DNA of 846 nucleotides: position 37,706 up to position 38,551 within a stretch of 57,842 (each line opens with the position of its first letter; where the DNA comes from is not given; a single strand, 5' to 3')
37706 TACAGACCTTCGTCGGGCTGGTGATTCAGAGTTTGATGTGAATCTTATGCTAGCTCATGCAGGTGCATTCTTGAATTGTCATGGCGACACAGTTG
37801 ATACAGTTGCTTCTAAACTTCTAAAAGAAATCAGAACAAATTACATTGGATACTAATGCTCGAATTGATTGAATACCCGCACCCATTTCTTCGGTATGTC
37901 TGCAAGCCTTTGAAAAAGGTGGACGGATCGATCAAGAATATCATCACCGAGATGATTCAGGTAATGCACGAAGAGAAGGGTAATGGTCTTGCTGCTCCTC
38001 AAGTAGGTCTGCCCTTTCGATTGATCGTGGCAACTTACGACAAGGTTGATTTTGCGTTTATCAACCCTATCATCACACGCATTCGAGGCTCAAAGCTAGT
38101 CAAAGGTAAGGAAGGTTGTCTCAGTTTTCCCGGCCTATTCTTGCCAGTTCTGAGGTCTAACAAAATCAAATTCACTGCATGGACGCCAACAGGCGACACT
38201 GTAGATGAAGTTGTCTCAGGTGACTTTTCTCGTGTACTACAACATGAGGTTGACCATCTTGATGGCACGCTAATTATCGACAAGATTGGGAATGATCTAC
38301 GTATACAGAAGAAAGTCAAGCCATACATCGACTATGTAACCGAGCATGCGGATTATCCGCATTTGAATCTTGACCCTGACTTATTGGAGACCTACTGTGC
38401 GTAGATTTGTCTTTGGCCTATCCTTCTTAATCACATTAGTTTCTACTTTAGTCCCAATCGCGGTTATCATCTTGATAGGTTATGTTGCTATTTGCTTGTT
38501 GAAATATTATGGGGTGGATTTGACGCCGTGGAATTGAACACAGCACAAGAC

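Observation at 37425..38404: Nucleoside 2-deoxyribosyltransferase-like gene translationally coupled to peptide deformylase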

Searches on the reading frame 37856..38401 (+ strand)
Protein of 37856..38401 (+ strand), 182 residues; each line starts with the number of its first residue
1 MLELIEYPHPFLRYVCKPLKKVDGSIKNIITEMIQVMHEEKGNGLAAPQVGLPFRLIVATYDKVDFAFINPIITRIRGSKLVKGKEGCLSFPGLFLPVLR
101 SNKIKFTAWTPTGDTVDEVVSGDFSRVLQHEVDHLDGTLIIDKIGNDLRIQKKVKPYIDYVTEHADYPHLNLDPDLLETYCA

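Call 3: search_protein_families(library=pfam, proteins=[window:37856-38401:+], max_evalue=0.01)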
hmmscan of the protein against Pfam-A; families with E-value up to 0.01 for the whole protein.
window:37856-38401:+ (182 aa): 1 family
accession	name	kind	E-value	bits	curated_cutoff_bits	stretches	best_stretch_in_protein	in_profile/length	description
PF01327.26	Pep_deformylase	-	3.5e-40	137.6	22.8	1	2-145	2-151/156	Polypeptide deformylase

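Call 4: search_protein_families(library=phrogs, proteins=[window:37856-38401:+], max_evalue=0.01)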
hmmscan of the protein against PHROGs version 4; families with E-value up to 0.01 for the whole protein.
window:37856-38401:+ (182 aa): 1 family
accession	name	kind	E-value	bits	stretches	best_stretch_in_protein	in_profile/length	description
phrog_2890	-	other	4.4e-29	101.9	1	1-144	2-147/150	peptide deformylase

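Call 8: search_dna_similar(query=window:37856-38401:+, collection=phages, mode=protein, max_rows=30)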
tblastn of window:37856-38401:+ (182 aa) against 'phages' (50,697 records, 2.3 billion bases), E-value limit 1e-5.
Records with a match: 161; places in all: 161; records where one place covers at least 80% of the query: 15.
Best place of each record, by identity: <60% 161.
By first word of the organism name: Synechococcus 53; Vibrio 45; Bacteriophage 19; Brevundimonas 8; Caulobacter 6; Acinetobacter 4; Methylophilales 4; Listeria 4; Salmonella 3; Staphylococcus 3; and 10 more.
By host as written in the record: - 75; Vibrio lentus 30; Brevundimonas pondensis LVF1 6; Methylophilales_sp._H5P1 4; Listeria monocytogenes 4; Vibrio splendidus 3; Synechococcus sp. 3; Synechococcus sp. WH8109 3; and 25 more.
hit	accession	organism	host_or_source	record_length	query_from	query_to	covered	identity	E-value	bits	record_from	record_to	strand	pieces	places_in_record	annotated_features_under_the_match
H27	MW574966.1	phage 023Pt_psg01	unknown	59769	2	181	99%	31.4%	9e-15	77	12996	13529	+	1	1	peptide deformylase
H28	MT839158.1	Bacteriophage sp.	human fecal samples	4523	1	155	85%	34.5%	1e-16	82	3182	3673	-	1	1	record has no annotation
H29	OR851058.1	Salmonella phage S.Kent 1-2-1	Salmonella enterica subsp. enterica ...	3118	1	155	85%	33.8%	6e-17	83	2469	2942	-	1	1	record has no annotation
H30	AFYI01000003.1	Salmonella enterica subsp. enterica serovar Infantis str. ...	Homo sapiens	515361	1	155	85%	33.8%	8e-16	80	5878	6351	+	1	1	peptide deformylase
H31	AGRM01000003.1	Salmonella enterica subsp. houtenae str. ATCC BAA-1581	Homo sapiens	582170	1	155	85%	33.8%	8e-16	80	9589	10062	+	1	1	peptide deformylase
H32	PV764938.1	Sinorhizobium phage Phosso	Sinohrizobium meliloti NRRL L-50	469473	2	144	79%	36.6%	4e-16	81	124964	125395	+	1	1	peptide deformylase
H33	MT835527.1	Bacteriophage sp.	human fecal samples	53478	10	148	76%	37.6%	2e-19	91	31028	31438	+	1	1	record has no annotation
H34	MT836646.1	Bacteriophage sp.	human fecal samples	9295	10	148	76%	36.4%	9e-18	86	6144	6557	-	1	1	record has no annotation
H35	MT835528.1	Bacteriophage sp.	human fecal samples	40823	10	143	74%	37.8%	9e-18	86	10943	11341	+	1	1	record has no annotation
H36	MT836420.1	Bacteriophage sp.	human fecal samples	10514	2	146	80%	34.9%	2e-20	93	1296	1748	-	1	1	record has no annotation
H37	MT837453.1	Bacteriophage sp.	human fecal samples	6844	7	145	76%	35.6%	5e-19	89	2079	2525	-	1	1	record has no annotation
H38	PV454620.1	Vibrio phage V6Aob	Vibrio harveyi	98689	1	147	81%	33.6%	7e-13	71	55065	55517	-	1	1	V6000085: polypeptide deformylase | V6000086: hypothetical protein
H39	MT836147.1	Bacteriophage sp.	human fecal samples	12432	10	148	76%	35.5%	1e-16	82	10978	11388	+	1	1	record has no annotation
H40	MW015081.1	Synechococcus phage S-SRM01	Synechococcus sp. KCZYC6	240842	2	145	79%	34.0%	1e-15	79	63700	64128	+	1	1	peptide deformylase | hypothetical protein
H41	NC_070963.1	Synechococcus phage S-SRM01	Synechococcus sp. KCZYC6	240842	2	145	79%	34.0%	1e-15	79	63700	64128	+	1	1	peptide deformylase | hypothetical protein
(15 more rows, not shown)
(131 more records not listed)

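Call 10: search_solved_structures(query=window:37856-38401:+, max_evalue=0.001, show_alignments=2)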
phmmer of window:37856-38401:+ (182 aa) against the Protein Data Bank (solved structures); distinct sequences matched with E-value up to 0.001: 79 (the best 60 are shown).
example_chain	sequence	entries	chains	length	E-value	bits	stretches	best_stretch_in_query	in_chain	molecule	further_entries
1lme_A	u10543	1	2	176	6.9e-28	100.9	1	7-151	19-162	peptide deformylase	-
1rqc_A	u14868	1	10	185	1.8e-25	93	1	2-162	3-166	formylmethionine deformylase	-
1rl4_A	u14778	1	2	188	3.3e-25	92.2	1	2-161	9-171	formylmethionine deformylase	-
3m6o_A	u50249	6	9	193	4.5e-25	91.7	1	2-147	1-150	Peptide deformylase 1B | Peptide deformylase 1B, chloroplastic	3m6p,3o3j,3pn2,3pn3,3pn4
3cpm_A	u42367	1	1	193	7.1e-25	91.1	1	2-147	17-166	Peptide deformylase, chloroplast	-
1n5n_A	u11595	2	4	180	1.5e-24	90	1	2-154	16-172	Peptide deformylase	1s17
1ix1_A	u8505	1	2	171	1.7e-24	89.9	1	2-154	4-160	peptide deformylase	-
1lry_A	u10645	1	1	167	1.9e-24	89.7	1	2-154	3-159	PEPTIDE deformylase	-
8s1x_A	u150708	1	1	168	1.9e-24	89.7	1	2-154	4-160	Peptide deformylase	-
3m6q_A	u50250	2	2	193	5.9e-24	88.1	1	2-147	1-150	Peptide deformylase 1B | Peptide deformylase 1B, chloroplastic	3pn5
3m6r_A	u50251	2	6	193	8.3e-24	87.6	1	2-147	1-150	Peptide deformylase 1B | Peptide deformylase 1B, chloroplastic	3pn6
4wxk_A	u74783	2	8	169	7.3e-23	84.6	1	2-156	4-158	Peptide deformylase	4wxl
6caz_A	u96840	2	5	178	1.9e-22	83.2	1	4-149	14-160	Peptide deformylase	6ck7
4dr8_A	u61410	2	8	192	7.7e-22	81.2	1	11-152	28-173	Peptide deformylase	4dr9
1jym_A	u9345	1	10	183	1.4e-21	80.4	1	2-162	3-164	Peptide Deformylase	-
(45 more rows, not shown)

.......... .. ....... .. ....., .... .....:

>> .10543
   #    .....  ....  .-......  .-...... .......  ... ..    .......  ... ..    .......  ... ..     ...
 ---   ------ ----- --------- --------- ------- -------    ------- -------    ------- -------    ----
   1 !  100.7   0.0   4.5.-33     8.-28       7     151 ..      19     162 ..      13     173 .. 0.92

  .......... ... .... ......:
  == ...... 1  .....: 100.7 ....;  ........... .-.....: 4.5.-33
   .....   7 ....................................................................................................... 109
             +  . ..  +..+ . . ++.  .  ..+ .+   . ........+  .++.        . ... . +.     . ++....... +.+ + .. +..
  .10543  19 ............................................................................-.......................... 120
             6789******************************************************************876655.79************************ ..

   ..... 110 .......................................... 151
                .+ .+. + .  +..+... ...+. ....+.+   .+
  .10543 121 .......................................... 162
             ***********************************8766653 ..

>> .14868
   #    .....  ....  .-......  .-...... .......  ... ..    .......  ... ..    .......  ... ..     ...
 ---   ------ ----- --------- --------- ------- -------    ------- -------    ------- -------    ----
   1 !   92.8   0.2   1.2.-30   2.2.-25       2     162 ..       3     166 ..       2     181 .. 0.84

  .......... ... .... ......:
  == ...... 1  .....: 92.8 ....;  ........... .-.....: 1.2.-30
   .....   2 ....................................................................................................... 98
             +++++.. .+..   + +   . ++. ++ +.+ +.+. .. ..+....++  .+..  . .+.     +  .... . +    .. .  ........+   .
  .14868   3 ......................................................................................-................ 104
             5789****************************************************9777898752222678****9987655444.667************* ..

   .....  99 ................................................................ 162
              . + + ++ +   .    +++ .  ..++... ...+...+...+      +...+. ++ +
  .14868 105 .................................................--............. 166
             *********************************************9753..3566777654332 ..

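Call 47: find_homologous_proteins(query=window:37856-38401:+, max_evalue=1e-10)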
Query window:37856-38401:+ (182 aa): 6617 proteins with E <= 1e-10 among 8000 candidates; the best 120 are listed.
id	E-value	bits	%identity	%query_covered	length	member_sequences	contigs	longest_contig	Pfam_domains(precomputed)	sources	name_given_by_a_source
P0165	3.8e-119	413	100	100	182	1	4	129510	PF01327.27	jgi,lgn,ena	jgi:peptide deformylase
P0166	1.8e-65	238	59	99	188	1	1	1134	PF01327.27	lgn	-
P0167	7.8e-65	236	57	99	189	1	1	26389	PF01327.27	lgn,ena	-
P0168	6.8e-62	227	58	99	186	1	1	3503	PF01327.27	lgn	-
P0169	3.8e-61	224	58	99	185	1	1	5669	PF01327.27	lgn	-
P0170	8.0e-58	213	55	99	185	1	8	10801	PF01327.27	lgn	-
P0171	1.3e-34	138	43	85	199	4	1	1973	PF01327.27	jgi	jgi:peptide deformylase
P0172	5.2e-33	132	47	79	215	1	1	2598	PF01327.27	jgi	jgi:peptide deformylase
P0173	5.7e-33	132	46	79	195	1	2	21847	PF01327.27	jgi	jgi:peptide deformylase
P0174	1.8e-32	131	46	79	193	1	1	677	PF01327.27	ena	-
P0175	1.9e-32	131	47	79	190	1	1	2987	PF01327.27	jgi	jgi:peptide deformylase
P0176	2.1e-32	130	44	84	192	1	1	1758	PF01327.27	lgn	-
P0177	2.8e-32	130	47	79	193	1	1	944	PF01327.27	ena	-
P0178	2.9e-32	130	46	81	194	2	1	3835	PF01327.27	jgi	-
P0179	3.0e-32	130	43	84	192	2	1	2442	PF01327.27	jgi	jgi:peptide deformylase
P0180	5.0e-32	129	43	80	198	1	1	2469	PF01327.27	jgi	jgi:peptide deformylase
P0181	1.3e-31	128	45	79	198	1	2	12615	PF01327.27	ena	-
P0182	2.8e-31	127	45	79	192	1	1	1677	PF01327.27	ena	-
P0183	4.4e-31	126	40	84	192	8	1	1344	PF01327.27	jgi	jgi:peptide deformylase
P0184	4.5e-31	126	45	79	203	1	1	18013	PF01327.27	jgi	jgi:peptide deformylase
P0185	4.7e-31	126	44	79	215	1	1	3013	PF01327.27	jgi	jgi:peptide deformylase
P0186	4.7e-31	126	46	79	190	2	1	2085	PF01327.27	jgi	jgi:peptide deformylase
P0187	6.2e-31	126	45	79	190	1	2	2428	PF01327.27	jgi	jgi:peptide deformylase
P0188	8.3e-31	125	42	84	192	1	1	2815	PF01327.27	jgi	jgi:peptide deformylase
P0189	1.0e-30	125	40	87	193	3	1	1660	PF01327.27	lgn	-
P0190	1.3e-30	125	40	99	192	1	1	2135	PF01327.27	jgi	jgi:peptide deformylase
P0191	1.8e-30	124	40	99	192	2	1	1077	PF01327.27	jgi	jgi:peptide deformylase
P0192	2.1e-30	124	45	79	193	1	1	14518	PF01327.27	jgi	jgi:peptide deformylase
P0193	2.8e-30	123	43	79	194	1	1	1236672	PF01327.27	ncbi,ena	-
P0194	2.9e-30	123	45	79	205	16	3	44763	PF01327.27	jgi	jgi:peptide deformylase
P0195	3.0e-30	123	43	79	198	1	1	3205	PF01327.27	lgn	-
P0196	3.0e-30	123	44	79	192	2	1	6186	PF01327.27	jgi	jgi:peptide deformylase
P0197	3.1e-30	123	44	79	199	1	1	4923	PF01327.27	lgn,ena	-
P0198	3.6e-30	123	44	84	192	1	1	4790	PF01327.27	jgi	jgi:peptide deformylase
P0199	3.7e-30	123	43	79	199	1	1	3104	PF01327.27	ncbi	-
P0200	4.4e-30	123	43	79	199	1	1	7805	PF01327.27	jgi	jgi:peptide deformylase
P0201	4.6e-30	123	45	79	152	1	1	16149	PF01327.27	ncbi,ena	-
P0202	7.1e-30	122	42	88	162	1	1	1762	PF01327.27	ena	-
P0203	1.1e-29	122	47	79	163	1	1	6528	PF01327.27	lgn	-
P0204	1.1e-29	121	43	79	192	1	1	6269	PF01327.27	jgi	jgi:peptide deformylase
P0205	1.2e-29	121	42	92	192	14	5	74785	PF01327.27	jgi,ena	jgi:peptide deformylase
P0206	1.3e-29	121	44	79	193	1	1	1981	PF01327.27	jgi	jgi:peptide deformylase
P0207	1.4e-29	121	45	79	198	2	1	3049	PF01327.27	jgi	jgi:peptide deformylase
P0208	1.4e-29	121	46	79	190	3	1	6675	PF01327.27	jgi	jgi:peptide deformylase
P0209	1.4e-29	121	44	80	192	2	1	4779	PF01327.27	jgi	jgi:peptide deformylase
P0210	1.5e-29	121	43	79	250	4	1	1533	PF01327.27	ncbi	-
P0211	1.6e-29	121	42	79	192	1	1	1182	PF01327.27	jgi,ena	jgi:peptide deformylase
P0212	2.0e-29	121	43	79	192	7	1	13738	PF01327.27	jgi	jgi:peptide deformylase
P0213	2.2e-29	121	43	81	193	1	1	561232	PF01327.27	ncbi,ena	-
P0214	2.3e-29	121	45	80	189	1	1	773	PF01327.27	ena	-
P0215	2.3e-29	121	44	79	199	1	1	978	PF01327.27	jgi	jgi:peptide deformylase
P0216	2.6e-29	120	43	79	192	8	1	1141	PF01327.27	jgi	jgi:peptide deformylase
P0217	2.8e-29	120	41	84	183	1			PF01327.27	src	-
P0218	2.8e-29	120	43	79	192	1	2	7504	PF01327.27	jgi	jgi:peptide deformylase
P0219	3.6e-29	120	43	79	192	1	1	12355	PF01327.27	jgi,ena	jgi:peptide deformylase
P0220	4.0e-29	120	42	79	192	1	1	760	PF01327.27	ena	-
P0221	4.1e-29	120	40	84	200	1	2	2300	PF01327.27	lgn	-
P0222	4.2e-29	120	42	85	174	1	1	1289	PF01327.27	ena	-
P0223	4.7e-29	120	43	79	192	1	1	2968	PF01327.27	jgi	jgi:peptide deformylase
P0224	4.8e-29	119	39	84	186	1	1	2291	PF01327.27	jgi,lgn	jgi:peptide deformylase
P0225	4.9e-29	119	43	84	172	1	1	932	PF01327.27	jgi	jgi:peptide deformylase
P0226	5.4e-29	119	43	80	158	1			PF01327.27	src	-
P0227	5.8e-29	119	41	84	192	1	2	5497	PF01327.27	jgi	jgi:peptide deformylase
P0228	6.4e-29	119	44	79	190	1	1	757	PF01327.27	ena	-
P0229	6.8e-29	119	43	80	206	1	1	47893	PF01327.27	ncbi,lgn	-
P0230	7.0e-29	119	41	79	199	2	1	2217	PF01327.27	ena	-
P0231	7.5e-29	119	43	79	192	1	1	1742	PF01327.27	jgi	jgi:peptide deformylase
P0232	7.8e-29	119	43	79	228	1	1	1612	PF01327.27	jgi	jgi:peptide deformylase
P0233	8.6e-29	119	44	79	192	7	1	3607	PF01327.27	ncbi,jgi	-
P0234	9.8e-29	118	43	79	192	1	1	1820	PF01327.27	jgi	jgi:peptide deformylase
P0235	1.0e-28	118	43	79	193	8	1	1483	PF01327.27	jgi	-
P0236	1.0e-28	118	43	79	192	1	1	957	PF01327.27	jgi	jgi:peptide deformylase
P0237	1.1e-28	118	44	88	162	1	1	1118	PF01327.27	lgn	-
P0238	1.2e-28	118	46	80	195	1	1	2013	PF01327.27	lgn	-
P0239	1.2e-28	118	39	84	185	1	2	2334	PF01327.27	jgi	jgi:peptide deformylase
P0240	1.4e-28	118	41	84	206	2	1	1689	PF01327.27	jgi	jgi:peptide deformylase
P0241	1.4e-28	118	40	85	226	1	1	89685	PF01327.27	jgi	jgi:peptide deformylase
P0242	1.4e-28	118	43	79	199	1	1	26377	PF01327.27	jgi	jgi:peptide deformylase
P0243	1.5e-28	118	44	79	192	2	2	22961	PF01327.27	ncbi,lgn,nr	ncbi:MAG: peptide deformylase [Gemmataceae bacterium]|nr:peptide deformylase [Gemmataceae bacterium]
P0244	1.5e-28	118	43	79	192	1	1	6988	PF01327.27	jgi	jgi:peptide deformylase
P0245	1.6e-28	118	46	79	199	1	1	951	PF01327.27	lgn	-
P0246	1.6e-28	118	42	82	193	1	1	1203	PF01327.27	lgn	-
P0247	1.8e-28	118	43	79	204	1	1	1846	PF01327.27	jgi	jgi:peptide deformylase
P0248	1.8e-28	118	42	79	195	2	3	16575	PF01327.27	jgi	jgi:peptide deformylase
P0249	2.1e-28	117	43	79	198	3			PF01327.27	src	-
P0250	2.1e-28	117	43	79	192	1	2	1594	PF01327.27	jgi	jgi:peptide deformylase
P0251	2.3e-28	117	40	84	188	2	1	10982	PF01327.27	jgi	jgi:peptide deformylase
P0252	2.7e-28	117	42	84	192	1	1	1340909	PF01327.27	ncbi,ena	-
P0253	2.7e-28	117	44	79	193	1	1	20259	PF01327.27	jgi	jgi:peptide deformylase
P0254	2.9e-28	117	43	79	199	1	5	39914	PF01327.27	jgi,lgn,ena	jgi:peptide deformylase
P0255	3.0e-28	117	44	79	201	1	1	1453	PF01327.27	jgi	jgi:peptide deformylase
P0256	3.0e-28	117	42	79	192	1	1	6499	PF01327.27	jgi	jgi:peptide deformylase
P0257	3.0e-28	117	43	80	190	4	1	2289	PF01327.27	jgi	jgi:peptide deformylase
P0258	3.9e-28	117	41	84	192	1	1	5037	PF01327.27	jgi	jgi:peptide deformylase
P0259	4.2e-28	116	42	79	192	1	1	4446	PF01327.27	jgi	-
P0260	4.2e-28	116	40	84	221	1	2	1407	PF01327.27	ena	-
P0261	4.5e-28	116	42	79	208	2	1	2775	PF01327.27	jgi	jgi:peptide deformylase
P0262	4.5e-28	116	43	82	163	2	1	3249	PF01327.27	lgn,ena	-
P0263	4.8e-28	116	42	81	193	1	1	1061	PF01327.27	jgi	jgi:peptide deformylase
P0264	4.9e-28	116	41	84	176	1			PF01327.27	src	-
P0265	5.5e-28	116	43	79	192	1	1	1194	PF01327.27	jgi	jgi:peptide deformylase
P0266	6.2e-28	116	40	84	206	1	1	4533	PF01327.27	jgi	jgi:peptide deformylase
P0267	6.4e-28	116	39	84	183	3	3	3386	PF01327.27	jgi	jgi:peptide deformylase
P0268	6.8e-28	116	42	82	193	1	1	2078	PF01327.27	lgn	-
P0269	6.9e-28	116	42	77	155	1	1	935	PF01327.27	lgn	-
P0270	7.2e-28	116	43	81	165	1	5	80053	PF01327.27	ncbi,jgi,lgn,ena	-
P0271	7.8e-28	116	39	84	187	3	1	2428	PF01327.27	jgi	jgi:peptide deformylase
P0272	8.3e-28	115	44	79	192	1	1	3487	PF01327.27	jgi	jgi:peptide deformylase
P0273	8.7e-28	115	43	76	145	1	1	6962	PF01327.27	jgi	jgi:peptide deformylase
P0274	9.0e-28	115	41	84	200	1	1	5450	PF01327.27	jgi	jgi:peptide deformylase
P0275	9.6e-28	115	42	79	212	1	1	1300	PF01327.27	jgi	jgi:peptide deformylase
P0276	1.0e-27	115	42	80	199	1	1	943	PF01327.27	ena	-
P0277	1.1e-27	115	40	84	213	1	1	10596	PF01327.27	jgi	jgi:peptide deformylase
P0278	1.1e-27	115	43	83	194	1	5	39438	PF01327.27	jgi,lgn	-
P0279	1.1e-27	115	42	84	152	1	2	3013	PF01327.27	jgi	jgi:peptide deformylase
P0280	1.2e-27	115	40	84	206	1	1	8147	PF01327.27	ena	-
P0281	1.2e-27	115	41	79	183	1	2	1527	PF01327.27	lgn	-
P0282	1.3e-27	115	43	79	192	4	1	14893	PF01327.27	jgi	jgi:peptide deformylase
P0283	1.6e-27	114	42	84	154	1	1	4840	PF01327.27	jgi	jgi:peptide deformylase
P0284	1.6e-27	114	42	79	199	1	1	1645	PF01327.27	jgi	jgi:peptide deformylase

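Call 49: find_encoding_contigs(protein=P0167, flank=10000, max_places=2)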
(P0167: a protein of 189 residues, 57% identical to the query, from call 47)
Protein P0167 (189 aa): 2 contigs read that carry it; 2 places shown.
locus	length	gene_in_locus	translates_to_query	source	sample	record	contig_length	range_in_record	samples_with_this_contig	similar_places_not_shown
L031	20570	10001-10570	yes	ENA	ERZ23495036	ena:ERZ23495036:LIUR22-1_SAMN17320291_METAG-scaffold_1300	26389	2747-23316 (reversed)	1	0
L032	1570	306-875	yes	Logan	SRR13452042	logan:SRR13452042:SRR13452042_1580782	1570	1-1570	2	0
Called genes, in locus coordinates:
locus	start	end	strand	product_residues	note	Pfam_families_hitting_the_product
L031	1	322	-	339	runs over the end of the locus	-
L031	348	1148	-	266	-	-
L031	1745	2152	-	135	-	-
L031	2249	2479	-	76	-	-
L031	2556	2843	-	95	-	-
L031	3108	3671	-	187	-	-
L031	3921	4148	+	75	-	-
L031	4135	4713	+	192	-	PF00847:AP2 (faint)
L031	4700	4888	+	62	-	-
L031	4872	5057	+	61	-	-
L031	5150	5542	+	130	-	-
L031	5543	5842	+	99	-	-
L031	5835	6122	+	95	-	-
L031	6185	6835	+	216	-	PF00089:Trypsin, PF13365:Trypsin_2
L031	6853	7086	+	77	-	-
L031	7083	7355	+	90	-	-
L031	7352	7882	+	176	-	-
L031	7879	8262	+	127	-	-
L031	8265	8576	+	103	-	-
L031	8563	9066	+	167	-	PF07463:NUMOD4, PF13392:HNH_3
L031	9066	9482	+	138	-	PF05014:Nuc_deoxyrib_tr, PF15891:Nuc_deoxyri_tr2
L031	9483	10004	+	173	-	PF07463:NUMOD4, PF13392:HNH_3 (weak)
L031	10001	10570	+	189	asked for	PF01327:Pep_deformylase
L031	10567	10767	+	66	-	-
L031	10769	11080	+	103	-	-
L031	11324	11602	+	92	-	-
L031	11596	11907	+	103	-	-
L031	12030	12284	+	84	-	-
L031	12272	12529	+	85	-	-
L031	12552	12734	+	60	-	-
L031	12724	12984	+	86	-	-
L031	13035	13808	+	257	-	PF00355:Rieske (weak)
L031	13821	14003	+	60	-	-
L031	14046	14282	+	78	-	-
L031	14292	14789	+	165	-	-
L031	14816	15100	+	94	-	-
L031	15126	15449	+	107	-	-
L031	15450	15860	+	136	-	-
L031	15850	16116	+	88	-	-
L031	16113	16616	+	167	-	-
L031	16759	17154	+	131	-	-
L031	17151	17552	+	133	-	-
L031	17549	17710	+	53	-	-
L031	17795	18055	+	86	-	-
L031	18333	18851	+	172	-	-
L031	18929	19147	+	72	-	-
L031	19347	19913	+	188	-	PF05869:Dam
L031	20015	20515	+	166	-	-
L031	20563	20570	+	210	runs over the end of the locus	-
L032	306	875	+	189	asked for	PF01327:Pep_deformylase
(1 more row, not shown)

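Call 50: find_encoding_contigs(protein=P0168, flank=4000, max_places=2)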
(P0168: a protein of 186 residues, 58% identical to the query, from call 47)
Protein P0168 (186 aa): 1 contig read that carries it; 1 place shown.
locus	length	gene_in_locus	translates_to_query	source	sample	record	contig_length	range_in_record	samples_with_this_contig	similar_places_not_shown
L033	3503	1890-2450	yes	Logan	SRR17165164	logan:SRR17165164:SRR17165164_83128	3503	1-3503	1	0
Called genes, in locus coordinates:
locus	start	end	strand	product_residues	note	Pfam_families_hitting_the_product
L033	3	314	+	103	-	?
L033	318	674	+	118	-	-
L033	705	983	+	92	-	-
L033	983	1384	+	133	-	PF05014:Nuc_deoxyrib_tr (weak)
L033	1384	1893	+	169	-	PF07463:NUMOD4, PF13392:HNH_3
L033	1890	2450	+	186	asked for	PF01327:Pep_deformylase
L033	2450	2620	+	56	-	-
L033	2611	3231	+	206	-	-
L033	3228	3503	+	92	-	?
